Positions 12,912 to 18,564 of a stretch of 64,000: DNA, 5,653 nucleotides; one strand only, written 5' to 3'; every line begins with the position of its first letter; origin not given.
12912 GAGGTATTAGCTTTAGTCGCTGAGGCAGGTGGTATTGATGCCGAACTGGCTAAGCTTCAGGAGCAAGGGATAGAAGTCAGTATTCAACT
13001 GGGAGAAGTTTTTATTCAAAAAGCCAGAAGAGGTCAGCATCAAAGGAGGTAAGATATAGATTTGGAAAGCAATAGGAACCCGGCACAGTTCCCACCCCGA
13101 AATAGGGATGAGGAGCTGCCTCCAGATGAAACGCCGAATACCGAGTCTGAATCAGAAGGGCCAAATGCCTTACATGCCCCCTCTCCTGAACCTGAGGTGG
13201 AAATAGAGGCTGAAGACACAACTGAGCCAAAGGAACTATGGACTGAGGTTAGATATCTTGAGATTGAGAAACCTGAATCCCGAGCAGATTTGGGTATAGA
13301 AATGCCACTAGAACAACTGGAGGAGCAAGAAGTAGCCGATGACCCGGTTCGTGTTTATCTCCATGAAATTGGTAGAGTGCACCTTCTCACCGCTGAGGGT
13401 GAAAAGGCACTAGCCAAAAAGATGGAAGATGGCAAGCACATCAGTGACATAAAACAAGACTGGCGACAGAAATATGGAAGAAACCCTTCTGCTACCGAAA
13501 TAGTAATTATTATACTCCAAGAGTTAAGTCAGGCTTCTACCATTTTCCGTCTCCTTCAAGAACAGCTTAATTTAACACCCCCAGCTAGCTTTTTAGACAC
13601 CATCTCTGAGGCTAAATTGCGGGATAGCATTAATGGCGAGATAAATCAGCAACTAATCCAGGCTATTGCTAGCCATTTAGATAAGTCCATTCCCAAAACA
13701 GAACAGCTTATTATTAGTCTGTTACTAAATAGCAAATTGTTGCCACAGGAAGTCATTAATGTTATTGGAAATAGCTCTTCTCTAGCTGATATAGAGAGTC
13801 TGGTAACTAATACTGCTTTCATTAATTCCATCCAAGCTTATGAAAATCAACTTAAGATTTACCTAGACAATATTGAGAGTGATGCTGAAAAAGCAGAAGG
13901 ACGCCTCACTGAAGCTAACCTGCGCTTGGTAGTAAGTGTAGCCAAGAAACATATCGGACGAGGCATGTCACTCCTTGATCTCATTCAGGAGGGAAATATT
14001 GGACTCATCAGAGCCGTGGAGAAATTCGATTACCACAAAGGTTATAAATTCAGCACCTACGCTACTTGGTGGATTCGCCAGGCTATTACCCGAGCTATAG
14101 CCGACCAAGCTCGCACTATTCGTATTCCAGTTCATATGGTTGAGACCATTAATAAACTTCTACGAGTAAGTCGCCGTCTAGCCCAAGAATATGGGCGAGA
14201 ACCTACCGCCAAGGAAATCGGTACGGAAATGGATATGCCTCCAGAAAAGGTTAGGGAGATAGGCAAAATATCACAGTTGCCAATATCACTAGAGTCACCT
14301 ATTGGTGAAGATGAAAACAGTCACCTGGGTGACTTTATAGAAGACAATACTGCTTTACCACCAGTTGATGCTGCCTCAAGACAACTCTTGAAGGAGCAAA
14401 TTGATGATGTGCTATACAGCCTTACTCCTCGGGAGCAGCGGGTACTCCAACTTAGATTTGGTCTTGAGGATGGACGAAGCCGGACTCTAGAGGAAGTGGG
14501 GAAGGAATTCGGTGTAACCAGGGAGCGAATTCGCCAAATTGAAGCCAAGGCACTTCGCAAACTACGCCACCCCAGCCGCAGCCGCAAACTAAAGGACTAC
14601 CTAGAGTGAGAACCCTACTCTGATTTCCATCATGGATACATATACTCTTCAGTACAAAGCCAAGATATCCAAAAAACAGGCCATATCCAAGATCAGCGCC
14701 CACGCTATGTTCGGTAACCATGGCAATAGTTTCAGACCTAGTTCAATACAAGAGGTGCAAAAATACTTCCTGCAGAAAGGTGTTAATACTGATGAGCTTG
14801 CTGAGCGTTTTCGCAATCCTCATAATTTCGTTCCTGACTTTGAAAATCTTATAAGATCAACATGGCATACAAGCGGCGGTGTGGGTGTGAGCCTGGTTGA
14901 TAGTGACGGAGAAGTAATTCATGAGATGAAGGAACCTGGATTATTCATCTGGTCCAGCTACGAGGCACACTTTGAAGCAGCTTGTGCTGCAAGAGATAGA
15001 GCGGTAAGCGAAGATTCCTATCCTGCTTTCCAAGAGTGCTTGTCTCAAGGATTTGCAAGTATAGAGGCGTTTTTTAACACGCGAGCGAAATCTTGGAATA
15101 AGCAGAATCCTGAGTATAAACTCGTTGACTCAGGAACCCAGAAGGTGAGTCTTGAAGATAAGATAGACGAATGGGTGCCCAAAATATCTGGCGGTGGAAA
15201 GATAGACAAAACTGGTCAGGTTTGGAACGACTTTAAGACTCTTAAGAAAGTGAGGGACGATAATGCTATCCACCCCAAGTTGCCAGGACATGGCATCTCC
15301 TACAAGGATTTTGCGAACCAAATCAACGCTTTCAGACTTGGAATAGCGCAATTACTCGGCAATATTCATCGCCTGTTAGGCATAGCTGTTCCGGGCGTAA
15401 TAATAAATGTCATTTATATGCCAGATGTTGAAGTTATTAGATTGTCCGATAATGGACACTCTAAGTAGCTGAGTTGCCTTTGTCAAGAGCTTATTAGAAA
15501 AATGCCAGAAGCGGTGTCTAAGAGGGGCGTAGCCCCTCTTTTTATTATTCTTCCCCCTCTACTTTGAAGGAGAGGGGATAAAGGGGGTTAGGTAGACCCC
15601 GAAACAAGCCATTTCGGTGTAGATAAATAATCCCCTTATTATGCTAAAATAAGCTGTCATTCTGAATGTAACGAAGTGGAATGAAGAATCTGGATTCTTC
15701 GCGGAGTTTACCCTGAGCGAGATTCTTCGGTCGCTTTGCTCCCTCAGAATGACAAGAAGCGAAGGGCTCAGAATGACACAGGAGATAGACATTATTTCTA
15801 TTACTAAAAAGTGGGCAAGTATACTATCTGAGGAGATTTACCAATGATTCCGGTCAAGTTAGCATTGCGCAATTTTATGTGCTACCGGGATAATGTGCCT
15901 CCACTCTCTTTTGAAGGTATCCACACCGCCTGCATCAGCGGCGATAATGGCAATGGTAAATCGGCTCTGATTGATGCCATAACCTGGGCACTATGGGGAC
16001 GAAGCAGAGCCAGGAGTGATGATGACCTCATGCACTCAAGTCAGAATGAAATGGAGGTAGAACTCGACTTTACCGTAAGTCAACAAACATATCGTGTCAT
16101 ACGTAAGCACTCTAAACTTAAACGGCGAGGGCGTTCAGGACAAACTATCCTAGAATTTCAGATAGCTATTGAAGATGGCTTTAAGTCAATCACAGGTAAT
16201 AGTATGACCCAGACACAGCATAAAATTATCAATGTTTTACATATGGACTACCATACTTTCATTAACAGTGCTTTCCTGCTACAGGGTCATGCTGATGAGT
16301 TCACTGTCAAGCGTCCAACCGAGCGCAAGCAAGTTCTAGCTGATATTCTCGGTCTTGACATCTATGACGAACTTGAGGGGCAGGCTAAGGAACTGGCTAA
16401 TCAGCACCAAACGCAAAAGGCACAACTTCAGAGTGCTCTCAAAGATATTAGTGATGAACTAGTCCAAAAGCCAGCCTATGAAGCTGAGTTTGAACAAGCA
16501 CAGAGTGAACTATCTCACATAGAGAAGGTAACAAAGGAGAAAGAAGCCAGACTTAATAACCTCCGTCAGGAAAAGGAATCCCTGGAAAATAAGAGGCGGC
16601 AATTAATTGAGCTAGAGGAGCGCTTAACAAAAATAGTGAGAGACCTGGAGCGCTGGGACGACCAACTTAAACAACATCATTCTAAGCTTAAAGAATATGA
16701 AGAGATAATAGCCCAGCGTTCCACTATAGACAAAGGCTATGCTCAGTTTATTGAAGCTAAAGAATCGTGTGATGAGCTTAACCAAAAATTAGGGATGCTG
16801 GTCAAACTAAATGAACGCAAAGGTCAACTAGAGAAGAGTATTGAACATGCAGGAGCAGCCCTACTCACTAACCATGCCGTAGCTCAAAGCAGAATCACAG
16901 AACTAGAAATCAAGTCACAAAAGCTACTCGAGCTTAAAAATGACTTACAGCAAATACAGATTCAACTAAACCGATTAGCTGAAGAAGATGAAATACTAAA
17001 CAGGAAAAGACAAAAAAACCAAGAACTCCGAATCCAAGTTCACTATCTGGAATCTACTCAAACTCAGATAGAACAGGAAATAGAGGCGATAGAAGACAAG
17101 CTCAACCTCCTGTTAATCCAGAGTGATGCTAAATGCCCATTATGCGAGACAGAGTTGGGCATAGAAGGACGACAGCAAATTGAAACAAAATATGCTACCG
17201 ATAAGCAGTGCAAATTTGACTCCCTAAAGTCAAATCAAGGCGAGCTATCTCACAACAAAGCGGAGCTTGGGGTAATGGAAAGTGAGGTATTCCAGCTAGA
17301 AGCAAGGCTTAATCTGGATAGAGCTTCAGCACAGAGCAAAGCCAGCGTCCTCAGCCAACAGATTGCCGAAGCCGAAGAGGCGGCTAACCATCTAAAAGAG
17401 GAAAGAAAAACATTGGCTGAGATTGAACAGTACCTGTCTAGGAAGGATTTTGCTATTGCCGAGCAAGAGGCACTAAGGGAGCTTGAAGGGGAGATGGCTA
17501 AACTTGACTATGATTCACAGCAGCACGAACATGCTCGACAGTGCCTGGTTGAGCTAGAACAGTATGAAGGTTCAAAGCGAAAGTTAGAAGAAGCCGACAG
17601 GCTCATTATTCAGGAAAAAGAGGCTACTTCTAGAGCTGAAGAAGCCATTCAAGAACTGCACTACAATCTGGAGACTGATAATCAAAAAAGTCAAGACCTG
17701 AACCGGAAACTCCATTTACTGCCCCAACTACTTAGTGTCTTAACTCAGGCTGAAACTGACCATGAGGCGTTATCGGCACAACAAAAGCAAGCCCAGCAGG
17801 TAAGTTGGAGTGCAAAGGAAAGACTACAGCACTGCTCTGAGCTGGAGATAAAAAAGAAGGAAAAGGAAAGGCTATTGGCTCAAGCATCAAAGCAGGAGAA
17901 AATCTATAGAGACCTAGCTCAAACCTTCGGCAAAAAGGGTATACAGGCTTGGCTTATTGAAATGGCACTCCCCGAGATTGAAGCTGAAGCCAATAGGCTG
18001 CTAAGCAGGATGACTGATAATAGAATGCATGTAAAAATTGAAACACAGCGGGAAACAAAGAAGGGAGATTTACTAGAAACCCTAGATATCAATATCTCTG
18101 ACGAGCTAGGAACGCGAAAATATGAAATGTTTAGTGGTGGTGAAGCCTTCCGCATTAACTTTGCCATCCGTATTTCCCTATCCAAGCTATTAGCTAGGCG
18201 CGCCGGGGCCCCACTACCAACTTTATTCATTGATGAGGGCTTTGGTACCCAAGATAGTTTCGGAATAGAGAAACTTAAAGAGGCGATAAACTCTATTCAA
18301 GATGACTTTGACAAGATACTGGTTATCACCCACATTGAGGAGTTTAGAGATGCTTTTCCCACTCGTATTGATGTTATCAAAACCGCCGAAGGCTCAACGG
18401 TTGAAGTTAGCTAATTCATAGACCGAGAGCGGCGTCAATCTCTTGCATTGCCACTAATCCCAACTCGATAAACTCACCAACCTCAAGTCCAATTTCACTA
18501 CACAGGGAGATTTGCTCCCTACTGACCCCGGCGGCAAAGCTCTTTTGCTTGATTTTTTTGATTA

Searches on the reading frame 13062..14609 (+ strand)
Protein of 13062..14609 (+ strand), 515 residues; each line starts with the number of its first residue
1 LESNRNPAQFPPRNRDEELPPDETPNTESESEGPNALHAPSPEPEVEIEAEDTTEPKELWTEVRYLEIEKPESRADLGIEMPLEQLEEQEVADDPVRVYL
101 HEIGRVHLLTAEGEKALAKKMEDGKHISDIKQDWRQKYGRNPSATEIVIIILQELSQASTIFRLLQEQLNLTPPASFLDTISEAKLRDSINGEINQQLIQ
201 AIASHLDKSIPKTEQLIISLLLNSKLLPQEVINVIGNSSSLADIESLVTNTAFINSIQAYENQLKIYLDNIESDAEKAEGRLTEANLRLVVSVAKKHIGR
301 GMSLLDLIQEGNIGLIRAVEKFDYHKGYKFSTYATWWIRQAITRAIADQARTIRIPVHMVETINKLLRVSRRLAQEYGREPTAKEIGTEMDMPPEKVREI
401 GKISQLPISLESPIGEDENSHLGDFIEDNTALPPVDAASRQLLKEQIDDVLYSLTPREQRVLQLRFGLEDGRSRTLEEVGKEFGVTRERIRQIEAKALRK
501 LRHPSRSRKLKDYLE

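Call 75: search_protein_families(library=pfam, proteins=[window:13062-14609:+], max_evalue=0.00001)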
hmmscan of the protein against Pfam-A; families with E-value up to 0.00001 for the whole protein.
window:13062-14609:+ (515 aa): 4 families
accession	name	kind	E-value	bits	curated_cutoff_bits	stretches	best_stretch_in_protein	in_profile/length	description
PF04539.22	Sigma70_r3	-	2.8e-29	101.5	25.3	1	361-436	1-76/78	Sigma-70 region 3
PF04545.22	Sigma70_r4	-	1.6e-22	79.2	24.1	1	451-503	2-50/50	Sigma-70, region 4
PF04542.20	Sigma70_r2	-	2e-22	79.2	24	1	283-352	2-71/71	Sigma-70 region 2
PF00140.25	Sigma70_r1_2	-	1.5e-13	50.9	22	1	94-125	1-32/34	Sigma-70 factor, region 1.2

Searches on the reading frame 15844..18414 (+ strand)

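Call 75: search_protein_families(library=pfam, proteins=[window:15844-18414:+], max_evalue=0.00001)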
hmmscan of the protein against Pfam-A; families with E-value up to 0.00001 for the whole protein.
window:15844-18414:+ (856 aa): 2 families
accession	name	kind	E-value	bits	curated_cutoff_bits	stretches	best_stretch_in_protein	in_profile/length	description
PF13476.12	AAA_23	-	3.4e-14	54.4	27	1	5-258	1-197/201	AAA domain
PF02463.25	SMC_N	-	7.3e-07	29.3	40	1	5-101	4-108/220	RecF/RecN/SMC N terminal domain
